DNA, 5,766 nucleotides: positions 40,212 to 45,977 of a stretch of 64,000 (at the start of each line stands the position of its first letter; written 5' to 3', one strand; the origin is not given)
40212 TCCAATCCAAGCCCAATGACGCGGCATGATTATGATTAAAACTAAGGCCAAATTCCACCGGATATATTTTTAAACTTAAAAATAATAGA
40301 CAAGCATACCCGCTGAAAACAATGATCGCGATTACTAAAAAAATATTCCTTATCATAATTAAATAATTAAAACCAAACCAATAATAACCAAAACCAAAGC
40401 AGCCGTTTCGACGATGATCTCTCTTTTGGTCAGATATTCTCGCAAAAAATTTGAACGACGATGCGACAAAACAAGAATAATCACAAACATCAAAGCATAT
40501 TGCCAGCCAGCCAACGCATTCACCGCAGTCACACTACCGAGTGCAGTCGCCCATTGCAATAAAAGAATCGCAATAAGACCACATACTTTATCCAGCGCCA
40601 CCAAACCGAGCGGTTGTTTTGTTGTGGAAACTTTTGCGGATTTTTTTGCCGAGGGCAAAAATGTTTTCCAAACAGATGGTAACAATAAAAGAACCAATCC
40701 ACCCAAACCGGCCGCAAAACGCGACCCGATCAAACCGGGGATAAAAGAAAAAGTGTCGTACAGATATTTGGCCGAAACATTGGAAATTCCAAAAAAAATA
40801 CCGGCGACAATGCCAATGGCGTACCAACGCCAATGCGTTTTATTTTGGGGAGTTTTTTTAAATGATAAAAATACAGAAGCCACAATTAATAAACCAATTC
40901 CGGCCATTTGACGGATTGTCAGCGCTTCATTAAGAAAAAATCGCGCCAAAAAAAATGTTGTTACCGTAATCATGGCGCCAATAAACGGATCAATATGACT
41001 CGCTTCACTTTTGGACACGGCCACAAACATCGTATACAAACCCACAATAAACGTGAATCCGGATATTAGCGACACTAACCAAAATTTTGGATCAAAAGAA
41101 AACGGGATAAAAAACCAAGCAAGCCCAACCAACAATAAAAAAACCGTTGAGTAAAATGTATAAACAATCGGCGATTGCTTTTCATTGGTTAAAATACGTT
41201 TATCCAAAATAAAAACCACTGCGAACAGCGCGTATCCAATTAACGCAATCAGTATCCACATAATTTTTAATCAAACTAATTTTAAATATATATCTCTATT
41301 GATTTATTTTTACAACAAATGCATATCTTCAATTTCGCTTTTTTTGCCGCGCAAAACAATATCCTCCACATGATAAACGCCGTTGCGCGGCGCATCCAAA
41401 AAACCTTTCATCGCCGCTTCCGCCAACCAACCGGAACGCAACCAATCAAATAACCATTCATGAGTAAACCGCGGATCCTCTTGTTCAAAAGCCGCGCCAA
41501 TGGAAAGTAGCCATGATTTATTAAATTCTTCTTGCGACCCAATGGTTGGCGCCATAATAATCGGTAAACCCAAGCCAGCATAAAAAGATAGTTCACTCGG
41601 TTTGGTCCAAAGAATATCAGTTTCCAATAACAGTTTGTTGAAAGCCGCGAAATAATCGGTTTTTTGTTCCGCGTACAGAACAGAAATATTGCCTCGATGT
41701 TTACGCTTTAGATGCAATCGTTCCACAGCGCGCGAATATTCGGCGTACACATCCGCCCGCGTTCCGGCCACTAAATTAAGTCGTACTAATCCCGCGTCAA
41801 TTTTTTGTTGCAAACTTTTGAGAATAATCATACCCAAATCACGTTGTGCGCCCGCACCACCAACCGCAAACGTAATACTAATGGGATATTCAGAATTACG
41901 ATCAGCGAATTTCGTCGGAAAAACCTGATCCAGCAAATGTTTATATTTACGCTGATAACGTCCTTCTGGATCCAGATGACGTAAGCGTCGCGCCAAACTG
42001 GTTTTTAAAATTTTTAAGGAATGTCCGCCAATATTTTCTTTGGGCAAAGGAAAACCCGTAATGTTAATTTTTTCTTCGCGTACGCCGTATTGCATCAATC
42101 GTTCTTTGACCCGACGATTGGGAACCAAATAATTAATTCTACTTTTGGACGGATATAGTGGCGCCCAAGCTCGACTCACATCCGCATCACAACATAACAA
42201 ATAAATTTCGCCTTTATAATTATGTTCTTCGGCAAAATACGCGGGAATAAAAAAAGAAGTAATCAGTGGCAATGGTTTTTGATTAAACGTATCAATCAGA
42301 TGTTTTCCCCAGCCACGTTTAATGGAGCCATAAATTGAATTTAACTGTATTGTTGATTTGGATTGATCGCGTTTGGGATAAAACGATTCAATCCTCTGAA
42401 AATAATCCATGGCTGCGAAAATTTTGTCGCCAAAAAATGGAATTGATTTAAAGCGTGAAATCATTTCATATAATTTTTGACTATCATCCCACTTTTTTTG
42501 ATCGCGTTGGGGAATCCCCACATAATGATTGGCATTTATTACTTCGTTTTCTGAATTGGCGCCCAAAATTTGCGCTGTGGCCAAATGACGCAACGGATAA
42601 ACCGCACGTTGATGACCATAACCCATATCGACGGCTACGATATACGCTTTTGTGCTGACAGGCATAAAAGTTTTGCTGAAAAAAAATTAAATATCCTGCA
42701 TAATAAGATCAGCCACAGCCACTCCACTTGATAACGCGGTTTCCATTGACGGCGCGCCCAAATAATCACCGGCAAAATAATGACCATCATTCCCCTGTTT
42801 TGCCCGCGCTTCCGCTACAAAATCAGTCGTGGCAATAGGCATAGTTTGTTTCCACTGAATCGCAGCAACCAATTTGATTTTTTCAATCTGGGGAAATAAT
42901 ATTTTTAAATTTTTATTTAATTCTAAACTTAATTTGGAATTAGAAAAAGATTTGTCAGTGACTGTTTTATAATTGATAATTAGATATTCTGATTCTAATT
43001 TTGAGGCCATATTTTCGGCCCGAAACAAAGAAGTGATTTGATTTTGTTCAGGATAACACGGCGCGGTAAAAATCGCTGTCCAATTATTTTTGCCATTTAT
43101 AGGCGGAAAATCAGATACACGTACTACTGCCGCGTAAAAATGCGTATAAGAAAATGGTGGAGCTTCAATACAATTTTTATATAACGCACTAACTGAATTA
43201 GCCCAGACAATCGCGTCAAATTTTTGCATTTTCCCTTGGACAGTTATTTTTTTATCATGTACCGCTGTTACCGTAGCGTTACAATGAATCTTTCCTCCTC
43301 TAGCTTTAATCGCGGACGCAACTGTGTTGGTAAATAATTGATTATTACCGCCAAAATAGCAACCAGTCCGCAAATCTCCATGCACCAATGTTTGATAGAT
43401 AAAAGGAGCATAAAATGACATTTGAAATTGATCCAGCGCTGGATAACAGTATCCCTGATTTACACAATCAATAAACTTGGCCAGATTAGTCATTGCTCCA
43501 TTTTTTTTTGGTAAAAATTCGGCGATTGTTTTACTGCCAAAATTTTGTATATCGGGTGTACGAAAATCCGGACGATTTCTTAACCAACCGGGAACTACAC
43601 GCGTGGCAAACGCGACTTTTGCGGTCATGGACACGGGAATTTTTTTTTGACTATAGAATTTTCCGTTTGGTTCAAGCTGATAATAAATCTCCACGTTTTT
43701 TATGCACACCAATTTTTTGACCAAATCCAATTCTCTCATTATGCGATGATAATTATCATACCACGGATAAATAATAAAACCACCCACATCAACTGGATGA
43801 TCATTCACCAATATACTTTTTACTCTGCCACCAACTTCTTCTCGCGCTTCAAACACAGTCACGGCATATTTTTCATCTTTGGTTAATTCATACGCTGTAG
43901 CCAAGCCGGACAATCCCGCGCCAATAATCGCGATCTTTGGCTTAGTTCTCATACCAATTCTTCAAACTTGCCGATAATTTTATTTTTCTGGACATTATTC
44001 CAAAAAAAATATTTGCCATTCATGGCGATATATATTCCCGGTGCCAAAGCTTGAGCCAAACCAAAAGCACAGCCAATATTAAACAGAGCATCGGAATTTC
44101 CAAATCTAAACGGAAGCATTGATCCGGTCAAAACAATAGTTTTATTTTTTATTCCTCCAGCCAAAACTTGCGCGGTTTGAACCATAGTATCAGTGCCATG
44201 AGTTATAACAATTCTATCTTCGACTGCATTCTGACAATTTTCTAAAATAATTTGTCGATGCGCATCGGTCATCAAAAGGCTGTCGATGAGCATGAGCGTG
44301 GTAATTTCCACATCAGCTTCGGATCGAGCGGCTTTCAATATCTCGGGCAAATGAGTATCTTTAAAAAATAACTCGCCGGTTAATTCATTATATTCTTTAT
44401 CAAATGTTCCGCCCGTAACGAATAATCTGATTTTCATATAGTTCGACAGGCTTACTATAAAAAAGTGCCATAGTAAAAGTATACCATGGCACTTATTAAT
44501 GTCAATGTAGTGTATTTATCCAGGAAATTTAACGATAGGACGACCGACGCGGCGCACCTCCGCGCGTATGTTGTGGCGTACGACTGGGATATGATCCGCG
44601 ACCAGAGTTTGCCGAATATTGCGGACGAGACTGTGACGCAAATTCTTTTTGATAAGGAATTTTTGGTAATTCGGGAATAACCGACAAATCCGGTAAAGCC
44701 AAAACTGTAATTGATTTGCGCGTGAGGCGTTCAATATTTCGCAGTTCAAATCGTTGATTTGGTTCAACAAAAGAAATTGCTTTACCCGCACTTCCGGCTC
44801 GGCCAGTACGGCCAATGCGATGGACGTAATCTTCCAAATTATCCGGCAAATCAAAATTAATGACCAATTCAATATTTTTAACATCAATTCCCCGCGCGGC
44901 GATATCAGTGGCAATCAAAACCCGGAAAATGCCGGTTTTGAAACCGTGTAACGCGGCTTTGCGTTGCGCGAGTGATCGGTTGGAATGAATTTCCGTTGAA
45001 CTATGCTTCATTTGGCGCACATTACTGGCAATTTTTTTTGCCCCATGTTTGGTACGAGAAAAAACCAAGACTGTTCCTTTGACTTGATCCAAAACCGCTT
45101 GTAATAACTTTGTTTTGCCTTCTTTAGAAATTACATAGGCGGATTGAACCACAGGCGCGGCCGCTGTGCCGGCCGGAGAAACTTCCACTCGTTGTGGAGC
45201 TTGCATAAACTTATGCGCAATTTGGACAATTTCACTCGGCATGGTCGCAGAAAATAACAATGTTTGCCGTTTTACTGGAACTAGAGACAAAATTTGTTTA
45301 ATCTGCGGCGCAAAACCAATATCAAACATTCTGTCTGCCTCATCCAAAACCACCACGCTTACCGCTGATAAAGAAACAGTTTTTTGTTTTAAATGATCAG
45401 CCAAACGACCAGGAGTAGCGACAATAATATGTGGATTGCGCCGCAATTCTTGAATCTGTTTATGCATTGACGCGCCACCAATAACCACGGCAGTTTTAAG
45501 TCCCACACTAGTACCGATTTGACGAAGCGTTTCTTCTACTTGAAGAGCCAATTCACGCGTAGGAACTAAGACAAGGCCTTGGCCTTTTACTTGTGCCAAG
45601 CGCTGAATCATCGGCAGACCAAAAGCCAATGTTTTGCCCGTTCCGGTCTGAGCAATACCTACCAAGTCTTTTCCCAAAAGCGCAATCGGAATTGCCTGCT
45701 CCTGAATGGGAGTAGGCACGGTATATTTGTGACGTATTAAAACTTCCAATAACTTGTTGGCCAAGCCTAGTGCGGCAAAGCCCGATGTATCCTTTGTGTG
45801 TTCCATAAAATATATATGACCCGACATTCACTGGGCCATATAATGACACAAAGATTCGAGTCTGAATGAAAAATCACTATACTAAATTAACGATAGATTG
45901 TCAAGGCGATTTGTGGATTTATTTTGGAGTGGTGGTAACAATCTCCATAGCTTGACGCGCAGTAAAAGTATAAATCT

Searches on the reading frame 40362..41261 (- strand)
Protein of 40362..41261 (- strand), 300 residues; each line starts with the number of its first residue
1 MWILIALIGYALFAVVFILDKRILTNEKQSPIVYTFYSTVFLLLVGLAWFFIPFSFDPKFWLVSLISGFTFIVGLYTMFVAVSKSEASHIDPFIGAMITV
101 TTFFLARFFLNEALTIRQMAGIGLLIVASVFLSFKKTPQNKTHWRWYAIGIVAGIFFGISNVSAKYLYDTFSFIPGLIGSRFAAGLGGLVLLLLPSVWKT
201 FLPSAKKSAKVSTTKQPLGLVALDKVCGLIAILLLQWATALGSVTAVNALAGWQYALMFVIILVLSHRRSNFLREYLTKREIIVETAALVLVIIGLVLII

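Call 25: search_protein_families(library=pfam, proteins=[window:40362-41261:-], max_evalue=0.0001)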
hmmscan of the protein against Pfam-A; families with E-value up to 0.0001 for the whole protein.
window:40362-41261:- (300 aa): 1 family
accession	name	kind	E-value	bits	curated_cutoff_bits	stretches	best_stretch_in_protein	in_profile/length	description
PF00892.27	EamA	-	4.6e-11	43.6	28.2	1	1-133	2-134/135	EamA-like transporter family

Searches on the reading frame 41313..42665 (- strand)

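Call 25: search_protein_families(library=pfam, proteins=[window:41313-42665:-], max_evalue=0.0001)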
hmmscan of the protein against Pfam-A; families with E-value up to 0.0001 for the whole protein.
window:41313-42665:- (451 aa): 1 family
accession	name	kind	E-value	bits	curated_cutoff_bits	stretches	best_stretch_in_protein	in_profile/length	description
PF22053.2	DUF6938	-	1.4e-12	48.2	27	1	257-390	33-183/236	Domain of unknown function (DUF6938)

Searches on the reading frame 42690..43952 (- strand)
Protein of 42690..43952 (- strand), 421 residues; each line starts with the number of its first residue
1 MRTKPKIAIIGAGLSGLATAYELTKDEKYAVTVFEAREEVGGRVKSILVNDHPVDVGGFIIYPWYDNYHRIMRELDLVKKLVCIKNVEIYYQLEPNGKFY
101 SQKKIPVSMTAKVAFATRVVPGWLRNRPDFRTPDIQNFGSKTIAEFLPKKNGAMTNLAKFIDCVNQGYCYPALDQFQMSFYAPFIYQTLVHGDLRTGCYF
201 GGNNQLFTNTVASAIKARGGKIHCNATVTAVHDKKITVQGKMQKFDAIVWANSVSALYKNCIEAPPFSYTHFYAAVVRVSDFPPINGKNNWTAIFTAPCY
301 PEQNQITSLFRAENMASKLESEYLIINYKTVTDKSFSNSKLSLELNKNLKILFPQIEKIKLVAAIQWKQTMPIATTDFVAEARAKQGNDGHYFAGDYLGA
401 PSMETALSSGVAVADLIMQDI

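Call 25: search_protein_families(library=pfam, proteins=[window:42690-43952:-], max_evalue=0.0001)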
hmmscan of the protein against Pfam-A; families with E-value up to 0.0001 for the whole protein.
window:42690-43952:- (421 aa): 3 families
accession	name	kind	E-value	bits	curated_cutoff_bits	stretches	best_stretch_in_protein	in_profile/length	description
PF01593.30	Amino_oxidase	-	2.6e-24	86.8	19.8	1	14-284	1-283/443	Flavin containing amine oxidoreductase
PF13450.12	NAD_binding_8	-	5e-15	56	21.9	1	9-74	1-67/68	NAD(P)-binding Rossmann-like domain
PF01266.30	DAO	-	3.9e-13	50.1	27.9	1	6-41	1-35/353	FAD dependent oxidoreductase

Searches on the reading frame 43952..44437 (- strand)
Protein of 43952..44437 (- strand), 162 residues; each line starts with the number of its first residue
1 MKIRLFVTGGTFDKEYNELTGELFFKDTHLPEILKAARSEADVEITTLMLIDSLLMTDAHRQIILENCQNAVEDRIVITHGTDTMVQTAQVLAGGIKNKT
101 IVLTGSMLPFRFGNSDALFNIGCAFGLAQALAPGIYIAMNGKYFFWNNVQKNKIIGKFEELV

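Call 25: search_protein_families(library=pfam, proteins=[window:43952-44437:-], max_evalue=0.0001)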
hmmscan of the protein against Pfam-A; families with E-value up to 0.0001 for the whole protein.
window:43952-44437:- (162 aa): 1 family
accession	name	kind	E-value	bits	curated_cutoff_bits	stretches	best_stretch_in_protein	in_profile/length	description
PF00710.25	Asparaginase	-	1e-25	90.8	22.5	1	2-152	1-161/193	Asparaginase, N-terminal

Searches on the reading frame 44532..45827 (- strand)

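Call 25: search_protein_families(library=pfam, proteins=[window:44532-45827:-], max_evalue=0.0001)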
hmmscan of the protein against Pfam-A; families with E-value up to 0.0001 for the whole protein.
window:44532-45827:- (432 aa): 3 families
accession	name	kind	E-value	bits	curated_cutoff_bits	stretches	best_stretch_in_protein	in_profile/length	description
PF00270.35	DEAD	-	4.7e-53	179.8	26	1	39-201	1-165/167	DEAD/DEAH box helicase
PF00271.37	Helicase_C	-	8.2e-29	100.5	23.5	1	240-345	4-110/110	Helicase conserved C-terminal domain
PF04851.21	ResIII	-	1.1e-09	38.9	22.5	1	59-196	30-162/164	Type III restriction enzyme, res subunit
